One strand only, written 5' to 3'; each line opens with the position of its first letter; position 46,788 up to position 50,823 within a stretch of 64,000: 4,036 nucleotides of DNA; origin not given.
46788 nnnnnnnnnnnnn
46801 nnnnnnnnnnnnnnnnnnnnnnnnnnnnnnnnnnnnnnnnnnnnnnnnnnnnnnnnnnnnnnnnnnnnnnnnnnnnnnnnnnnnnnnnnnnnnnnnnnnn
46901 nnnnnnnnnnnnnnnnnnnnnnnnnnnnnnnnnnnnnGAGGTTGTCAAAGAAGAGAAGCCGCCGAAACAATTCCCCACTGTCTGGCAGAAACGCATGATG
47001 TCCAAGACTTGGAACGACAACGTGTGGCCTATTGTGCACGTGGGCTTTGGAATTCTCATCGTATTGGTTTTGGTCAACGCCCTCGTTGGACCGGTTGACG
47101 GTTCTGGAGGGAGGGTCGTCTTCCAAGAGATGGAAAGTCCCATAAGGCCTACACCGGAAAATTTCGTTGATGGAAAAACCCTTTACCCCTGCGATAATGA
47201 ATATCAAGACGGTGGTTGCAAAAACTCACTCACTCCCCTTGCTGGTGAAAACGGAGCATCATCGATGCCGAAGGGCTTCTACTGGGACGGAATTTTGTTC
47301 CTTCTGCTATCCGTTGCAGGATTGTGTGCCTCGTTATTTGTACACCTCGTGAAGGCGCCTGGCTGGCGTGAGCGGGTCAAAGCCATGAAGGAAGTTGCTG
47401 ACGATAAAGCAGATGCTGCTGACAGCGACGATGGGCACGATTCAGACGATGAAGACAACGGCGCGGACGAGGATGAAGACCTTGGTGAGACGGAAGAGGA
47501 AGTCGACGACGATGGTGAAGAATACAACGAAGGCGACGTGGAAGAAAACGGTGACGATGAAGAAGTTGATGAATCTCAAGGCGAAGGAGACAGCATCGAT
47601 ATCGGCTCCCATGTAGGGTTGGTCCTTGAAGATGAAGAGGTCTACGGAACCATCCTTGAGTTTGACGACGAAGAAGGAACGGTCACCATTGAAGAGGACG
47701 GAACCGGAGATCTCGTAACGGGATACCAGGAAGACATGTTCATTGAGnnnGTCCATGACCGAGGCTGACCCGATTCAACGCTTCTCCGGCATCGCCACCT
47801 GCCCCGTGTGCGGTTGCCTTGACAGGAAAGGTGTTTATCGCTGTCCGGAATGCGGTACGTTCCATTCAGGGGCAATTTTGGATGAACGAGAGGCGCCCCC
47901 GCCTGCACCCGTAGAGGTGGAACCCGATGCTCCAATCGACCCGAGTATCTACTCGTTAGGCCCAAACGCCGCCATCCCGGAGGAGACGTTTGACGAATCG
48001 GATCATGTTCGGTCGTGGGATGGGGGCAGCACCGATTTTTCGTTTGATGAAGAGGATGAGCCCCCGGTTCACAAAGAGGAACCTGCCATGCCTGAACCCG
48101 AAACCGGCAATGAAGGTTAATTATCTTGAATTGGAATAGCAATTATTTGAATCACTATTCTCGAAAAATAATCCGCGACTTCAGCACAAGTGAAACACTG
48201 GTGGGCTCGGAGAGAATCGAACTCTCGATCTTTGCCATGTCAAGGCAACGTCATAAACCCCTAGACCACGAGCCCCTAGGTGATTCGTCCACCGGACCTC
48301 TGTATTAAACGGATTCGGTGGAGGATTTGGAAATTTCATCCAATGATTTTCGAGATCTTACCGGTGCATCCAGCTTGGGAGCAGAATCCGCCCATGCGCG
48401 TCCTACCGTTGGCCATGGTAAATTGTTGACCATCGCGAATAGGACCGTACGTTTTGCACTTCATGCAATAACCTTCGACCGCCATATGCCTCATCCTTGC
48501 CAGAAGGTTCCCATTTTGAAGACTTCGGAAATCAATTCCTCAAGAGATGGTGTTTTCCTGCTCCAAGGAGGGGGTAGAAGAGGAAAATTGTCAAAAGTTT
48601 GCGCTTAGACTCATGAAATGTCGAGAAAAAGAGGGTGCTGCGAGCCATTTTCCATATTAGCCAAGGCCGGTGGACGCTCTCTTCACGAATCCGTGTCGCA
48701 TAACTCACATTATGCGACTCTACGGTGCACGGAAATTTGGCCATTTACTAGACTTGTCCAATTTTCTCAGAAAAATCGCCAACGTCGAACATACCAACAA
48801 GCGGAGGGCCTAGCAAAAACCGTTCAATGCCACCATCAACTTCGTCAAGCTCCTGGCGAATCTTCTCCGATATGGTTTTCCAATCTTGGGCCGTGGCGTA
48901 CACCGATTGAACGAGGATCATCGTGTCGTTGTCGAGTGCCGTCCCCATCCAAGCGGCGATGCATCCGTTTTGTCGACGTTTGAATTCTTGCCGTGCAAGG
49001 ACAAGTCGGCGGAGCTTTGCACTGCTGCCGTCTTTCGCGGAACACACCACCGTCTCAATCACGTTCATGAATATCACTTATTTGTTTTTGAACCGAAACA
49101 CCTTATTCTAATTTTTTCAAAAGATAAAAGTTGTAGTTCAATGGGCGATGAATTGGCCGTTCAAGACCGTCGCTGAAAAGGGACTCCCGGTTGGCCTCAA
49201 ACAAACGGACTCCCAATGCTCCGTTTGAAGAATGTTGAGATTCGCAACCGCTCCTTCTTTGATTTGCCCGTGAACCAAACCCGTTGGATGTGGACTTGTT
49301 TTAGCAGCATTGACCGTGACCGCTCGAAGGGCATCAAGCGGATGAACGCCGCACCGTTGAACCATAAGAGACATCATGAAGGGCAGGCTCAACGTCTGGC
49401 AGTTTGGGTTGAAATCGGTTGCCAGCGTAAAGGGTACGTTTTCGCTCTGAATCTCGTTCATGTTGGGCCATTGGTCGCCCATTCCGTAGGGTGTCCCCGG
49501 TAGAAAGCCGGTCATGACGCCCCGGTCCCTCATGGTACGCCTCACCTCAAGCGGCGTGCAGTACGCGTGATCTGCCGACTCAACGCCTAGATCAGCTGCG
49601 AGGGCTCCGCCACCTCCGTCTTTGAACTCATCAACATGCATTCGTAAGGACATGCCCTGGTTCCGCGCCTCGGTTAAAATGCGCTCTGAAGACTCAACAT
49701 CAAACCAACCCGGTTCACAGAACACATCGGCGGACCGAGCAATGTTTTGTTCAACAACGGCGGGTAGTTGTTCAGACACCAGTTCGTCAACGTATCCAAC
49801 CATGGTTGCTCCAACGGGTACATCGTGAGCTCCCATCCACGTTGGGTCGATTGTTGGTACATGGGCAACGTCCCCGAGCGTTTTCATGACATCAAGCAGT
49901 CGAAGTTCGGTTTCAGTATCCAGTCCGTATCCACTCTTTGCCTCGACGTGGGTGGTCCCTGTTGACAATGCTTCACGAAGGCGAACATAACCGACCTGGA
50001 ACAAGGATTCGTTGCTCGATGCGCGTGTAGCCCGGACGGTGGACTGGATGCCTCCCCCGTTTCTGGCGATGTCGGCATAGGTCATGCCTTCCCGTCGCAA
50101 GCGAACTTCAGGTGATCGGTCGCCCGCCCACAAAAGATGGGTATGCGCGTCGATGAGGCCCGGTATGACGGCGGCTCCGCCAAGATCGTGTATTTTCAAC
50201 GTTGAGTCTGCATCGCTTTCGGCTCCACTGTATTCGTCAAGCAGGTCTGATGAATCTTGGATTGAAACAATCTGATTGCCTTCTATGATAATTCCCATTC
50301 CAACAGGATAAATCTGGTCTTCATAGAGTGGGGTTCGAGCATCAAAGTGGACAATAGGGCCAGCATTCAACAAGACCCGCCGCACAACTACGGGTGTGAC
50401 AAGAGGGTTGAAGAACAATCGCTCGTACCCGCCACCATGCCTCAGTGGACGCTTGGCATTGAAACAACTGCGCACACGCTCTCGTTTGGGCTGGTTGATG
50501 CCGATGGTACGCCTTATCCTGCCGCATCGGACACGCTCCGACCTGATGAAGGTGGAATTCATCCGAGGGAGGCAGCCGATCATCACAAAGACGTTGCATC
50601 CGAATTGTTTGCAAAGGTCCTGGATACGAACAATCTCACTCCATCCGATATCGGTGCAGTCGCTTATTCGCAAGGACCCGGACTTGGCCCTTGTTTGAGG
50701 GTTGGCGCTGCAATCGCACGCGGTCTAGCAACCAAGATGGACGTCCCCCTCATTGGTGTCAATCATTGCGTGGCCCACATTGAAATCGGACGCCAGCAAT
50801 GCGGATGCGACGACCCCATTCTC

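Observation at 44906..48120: Four-EF-hand, double-zinc-ribbon, two-TM hyper-acidic membrane protein flanked by a DUF835 gene and a zinc-ribbon acidic protein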

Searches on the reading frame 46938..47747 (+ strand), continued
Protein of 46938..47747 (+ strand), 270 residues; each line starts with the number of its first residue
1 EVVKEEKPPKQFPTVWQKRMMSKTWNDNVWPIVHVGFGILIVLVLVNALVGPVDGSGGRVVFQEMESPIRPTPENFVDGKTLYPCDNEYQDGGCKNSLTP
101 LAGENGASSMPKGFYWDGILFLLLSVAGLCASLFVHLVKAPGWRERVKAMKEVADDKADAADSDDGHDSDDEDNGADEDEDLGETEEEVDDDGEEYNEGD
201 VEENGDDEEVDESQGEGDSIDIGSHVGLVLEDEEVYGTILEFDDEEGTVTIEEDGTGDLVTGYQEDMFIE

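Call 56: fold_search(model_id=the predicted structure, library=pdb)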
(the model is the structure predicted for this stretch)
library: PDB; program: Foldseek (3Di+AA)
matches with E <= 10: 1353; with E <= 0.001: 0
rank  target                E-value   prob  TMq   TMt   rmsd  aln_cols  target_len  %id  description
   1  9a56_B                2.8e-03  1.00  0.20  0.28   3.4        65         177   17  Integrative model of RPOB-NUSG by crosslinking MS and deep learning (released 2024-09-18)
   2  7w30_D                3.9e-03  1.00  0.18  0.74   1.8        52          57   15  Tudor domain of SMN in complex with a small molecule (released 2022-10-05)
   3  4qq6                  4.7e-03  1.00  0.18  0.75   1.6        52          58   15  Crystal Structure of tudor domain of SMN1 in complex with a small organic molecule (released 2014-08-06)
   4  1mhn                  4.7e-03  1.00  0.18  0.72   1.7        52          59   15  High resolution crystal structure of the SMN Tudor domain (released 2003-03-25)
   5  6ie7_C                5.0e-03  1.00  0.18  0.36   1.6        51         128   16  Crystal structure of ADCP1 tandem Agenet domain 1-2 in complex with H3K9me2 (released 2019-01-16)
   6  4zn1_A                5.3e-03  1.00  0.18  0.34   1.9        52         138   19  Crystal Structure of MjSpt4:Spt5 complex conformation A (released 2016-03-16)
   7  4a4f_MODEL_1_A        5.3e-03  1.00  0.19  0.71   4.1        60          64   22  Solution structure of SPF30 Tudor domain in complex with symmetrically dimethylated arginine (released 2011-11-30)
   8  7w30_A                5.7e-03  1.00  0.18  0.71   1.7        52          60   15  Tudor domain of SMN in complex with a small molecule (released 2022-10-05)
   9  6ie4_C                5.7e-03  1.00  0.19  0.36   1.8        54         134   15  Crystal structure of ADCP1 tandem Agenet domain 1-2 in complex with H3K9me1 (released 2019-01-16)
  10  6ie7_A                6.9e-03  1.00  0.18  0.34   1.7        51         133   16  Crystal structure of ADCP1 tandem Agenet domain 1-2 in complex with H3K9me2 (released 2019-01-16)
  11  6ie7_B                6.9e-03  1.00  0.19  0.36   5.6        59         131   14  Crystal structure of ADCP1 tandem Agenet domain 1-2 in complex with H3K9me2 (released 2019-01-16)
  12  4a54_MODEL_1_A        6.9e-03  1.00  0.15  0.39   2.4        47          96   21  Structural basis of the Dcp1:Dcp2 mRNA decapping complex activation by Edc3 and Scd6 (released 2012-02-01)
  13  3pmt                  8.3e-03  1.00  0.18  0.81   1.6        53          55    6  Crystal structure of the Tudor domain of human Tudor domain-containing protein 3 (released 2010-12-01)
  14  4a4e_MODEL_1_A        8.3e-03  1.00  0.18  0.68   1.6        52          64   15  Solution structure of SMN Tudor domain in complex with symmetrically dimethylated arginine (released 2011-11-30)
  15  5zwx_A                8.9e-03  1.00  0.18  0.31   1.6        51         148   14  Crystal structure of Raphanus sativus AGDP1 AGD12 in complex with an H3K9me2 peptide (released 2018-11-14)
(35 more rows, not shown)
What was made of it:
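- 47589..47747 (+): C-terminal Tudor/KOW-like SH3-fold small beta-barrel, aa 557-609. Foldseek finds SMN Tudor, PHF1 Tudor and NusG/Spt5 KOW at target-normalised TM-score 0.7-0.8, rmsd 1.1-1.9 A, E 3e-3 to 3e-2 (call 56).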

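Call 71: find_encoding_contigs(protein=P0326, flank=7000, max_places=2)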
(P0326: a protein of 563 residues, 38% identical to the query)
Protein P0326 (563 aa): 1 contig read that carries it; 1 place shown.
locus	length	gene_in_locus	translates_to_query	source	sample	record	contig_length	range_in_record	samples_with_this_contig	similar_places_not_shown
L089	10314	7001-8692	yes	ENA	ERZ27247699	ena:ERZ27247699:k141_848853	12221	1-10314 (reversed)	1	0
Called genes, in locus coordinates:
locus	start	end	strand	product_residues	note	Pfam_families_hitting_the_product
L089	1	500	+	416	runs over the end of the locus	PF20720:nSTAND3 (faint), PF16450:Prot_ATP_ID_OB_C, PF00004:AAA, PF07724:AAA_2 (weak), PF07728:AAA_5 (weak), PF17862:AAA_lid_3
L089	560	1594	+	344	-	PF07837:FTCD_N, PF02971:FTCD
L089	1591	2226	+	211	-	PF04961:FTCD_C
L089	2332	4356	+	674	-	PF17391:Urocanase_N, PF01175:Urocanase, PF17392:Urocanase_C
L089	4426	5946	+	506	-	PF00221:Lyase_aromatic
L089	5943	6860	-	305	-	PF05763:DUF835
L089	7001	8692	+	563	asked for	PF10571:UPF0547 (faint), PF12773:DZR (weak), PF00036:EF-hand_1 (faint), PF13202:EF-hand_5 (faint), PF13405:EF-hand_6 (faint), PF13499:EF-hand_7, PF22251:PFF1_TM (faint)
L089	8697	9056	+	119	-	-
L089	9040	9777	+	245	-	PF01411:tRNA-synt_2c, PF07973:tRNA_SAD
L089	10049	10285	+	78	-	-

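Call 72: find_encoding_contigs(protein=P0252, flank=7000, max_places=2)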
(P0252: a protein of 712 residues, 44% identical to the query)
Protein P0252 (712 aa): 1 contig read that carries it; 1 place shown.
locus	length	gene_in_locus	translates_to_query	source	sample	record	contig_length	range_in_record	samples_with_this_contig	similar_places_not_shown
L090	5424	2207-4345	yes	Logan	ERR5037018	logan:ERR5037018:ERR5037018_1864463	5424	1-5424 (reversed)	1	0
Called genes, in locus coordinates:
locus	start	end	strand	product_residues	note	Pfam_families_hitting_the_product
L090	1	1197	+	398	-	?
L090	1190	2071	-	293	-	PF05763:DUF835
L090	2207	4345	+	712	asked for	PF12773:DZR (weak), PF00036:EF-hand_1 (faint), PF13202:EF-hand_5 (faint), PF13405:EF-hand_6 (faint), PF13499:EF-hand_7 (weak), PF13833:EF-hand_8 (faint), PF13499:EF-hand_7 (weak)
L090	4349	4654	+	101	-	-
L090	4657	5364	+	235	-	PF01411:tRNA-synt_2c, PF07973:tRNA_SAD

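Call 76: search_protein_families(library=pfam, proteins=[L086:3466-4101:+], max_evalue=0.01)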
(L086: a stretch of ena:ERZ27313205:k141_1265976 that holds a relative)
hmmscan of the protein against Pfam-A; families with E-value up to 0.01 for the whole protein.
L086:3466-4101:+ (211 aa): 0 families

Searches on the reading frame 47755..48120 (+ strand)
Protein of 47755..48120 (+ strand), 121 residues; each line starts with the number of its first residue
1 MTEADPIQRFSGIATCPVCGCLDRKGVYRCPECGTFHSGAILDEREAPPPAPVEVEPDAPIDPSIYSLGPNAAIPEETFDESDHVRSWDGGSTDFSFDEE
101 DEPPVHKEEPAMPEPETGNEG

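Call 3: search_protein_families(library=pfam, proteins=[window:47755-48120:+], max_evalue=0.1)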
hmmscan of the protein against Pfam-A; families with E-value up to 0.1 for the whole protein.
window:47755-48120:+ (121 aa): 3 families
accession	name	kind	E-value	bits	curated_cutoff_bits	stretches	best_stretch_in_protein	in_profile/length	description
PF09723.15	Zn_ribbon_8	-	0.0048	17.3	34.4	0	28-37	6-16/41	Zinc ribbon domain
PF07282.18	Cas12f1-like_TNB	-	0.009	16.6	26.3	1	15-37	30-50/60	Cas12f1-like, TNB domain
PF13248.11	Zn_ribbon_3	-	0.026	14.4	27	0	28-41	3-17/26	zinc-ribbon domain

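Call 4: search_protein_families(library=ncbifam, proteins=[window:47755-48120:+], max_evalue=0.1)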
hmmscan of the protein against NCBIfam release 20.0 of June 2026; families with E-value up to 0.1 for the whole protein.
window:47755-48120:+ (121 aa): 2 families
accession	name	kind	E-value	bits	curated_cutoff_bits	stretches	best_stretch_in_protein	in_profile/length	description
TIGR02605.1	CxxC_CxxC_SSSS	subfamily_domain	0.06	13.4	31.3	0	28-36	6-15/52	FmdB family zinc ribbon protein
NF049953.1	ribbon_DG_selen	exception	0.073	13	130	0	14-34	148-168/172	zinc ribbon-containing (seleno)protein DG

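Call 73: find_homologous_proteins(query=window:47755-48120:+, max_evalue=0.001)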
Query window:47755-48120:+ (121 aa): 293 proteins with E <= 0.001 among 304 candidates; the best 120 are listed.
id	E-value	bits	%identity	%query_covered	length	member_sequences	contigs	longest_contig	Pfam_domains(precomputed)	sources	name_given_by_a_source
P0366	3.7e-71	256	94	99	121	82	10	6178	-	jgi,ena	-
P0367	2.4e-60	221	82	99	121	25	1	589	-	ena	-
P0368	3.9e-53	197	73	99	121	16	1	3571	-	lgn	-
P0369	6.2e-53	197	70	99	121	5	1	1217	-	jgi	jgi:hypothetical protein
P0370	2.6e-47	178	65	96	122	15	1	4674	-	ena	-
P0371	4.5e-47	178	67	96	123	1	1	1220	-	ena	-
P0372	5.7e-47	177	67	96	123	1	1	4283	-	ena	-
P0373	6.8e-47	177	66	96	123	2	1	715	-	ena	-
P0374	7.8e-47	177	66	96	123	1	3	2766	-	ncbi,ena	-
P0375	9.1e-47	177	66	96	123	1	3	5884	-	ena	-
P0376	9.6e-47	177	66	96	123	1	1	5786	-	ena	-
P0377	1.2e-46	176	66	96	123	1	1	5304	-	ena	-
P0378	1.3e-46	176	66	96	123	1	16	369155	-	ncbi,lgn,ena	-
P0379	1.3e-46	176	66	96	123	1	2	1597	-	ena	-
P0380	1.4e-46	176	66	96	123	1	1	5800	-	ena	-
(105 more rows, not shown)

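Call 75: search_protein_families(library=padloc, proteins=[window:47755-48120:+], max_evalue=0.01)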
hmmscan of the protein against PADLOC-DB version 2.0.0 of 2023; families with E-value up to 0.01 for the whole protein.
window:47755-48120:+ (121 aa): 0 families

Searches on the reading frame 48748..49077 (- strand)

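Call 76: search_protein_families(library=pfam, proteins=[window:48748-49077:-], max_evalue=0.01)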
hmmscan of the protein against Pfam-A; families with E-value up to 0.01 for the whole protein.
window:48748-49077:- (109 aa): 2 families
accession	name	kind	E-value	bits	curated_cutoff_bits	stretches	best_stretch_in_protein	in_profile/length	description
PF03992.22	ABM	-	0.0012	19.5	23.1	1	11-67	7-64/78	Antibiotic biosynthesis monooxygenase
PF11329.14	DUF3131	-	0.0089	15.5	20.3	1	19-75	236-292/367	Protein of unknown function (DUF3131)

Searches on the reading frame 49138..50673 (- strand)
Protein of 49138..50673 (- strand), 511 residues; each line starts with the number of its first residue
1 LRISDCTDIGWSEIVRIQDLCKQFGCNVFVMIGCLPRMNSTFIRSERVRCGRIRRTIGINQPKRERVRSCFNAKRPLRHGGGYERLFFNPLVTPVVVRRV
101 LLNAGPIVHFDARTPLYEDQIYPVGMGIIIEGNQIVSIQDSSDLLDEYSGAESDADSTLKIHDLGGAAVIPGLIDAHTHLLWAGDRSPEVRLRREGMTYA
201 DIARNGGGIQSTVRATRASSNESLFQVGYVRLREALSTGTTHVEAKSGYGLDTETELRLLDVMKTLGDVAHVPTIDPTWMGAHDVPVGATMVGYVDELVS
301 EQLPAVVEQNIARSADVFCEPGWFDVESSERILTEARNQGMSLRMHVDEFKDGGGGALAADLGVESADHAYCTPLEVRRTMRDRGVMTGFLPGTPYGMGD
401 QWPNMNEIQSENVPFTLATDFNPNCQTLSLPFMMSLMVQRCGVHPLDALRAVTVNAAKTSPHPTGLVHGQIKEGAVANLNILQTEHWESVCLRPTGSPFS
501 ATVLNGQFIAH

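Call 22: search_protein_families(library=pfam, proteins=[window:49138-50673:-], max_evalue=0.00001)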
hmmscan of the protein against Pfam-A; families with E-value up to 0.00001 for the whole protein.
window:49138-50673:- (511 aa): 2 families
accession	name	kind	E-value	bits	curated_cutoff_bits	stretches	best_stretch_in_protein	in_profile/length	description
PF07969.17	Amidohydro_3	-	4.5e-13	49.9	29.7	1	311-484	252-446/472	Amidohydrolase family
PF01979.26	Amidohydro_1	-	4.9e-09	36.3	25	1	169-483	2-319/345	Amidohydrolase family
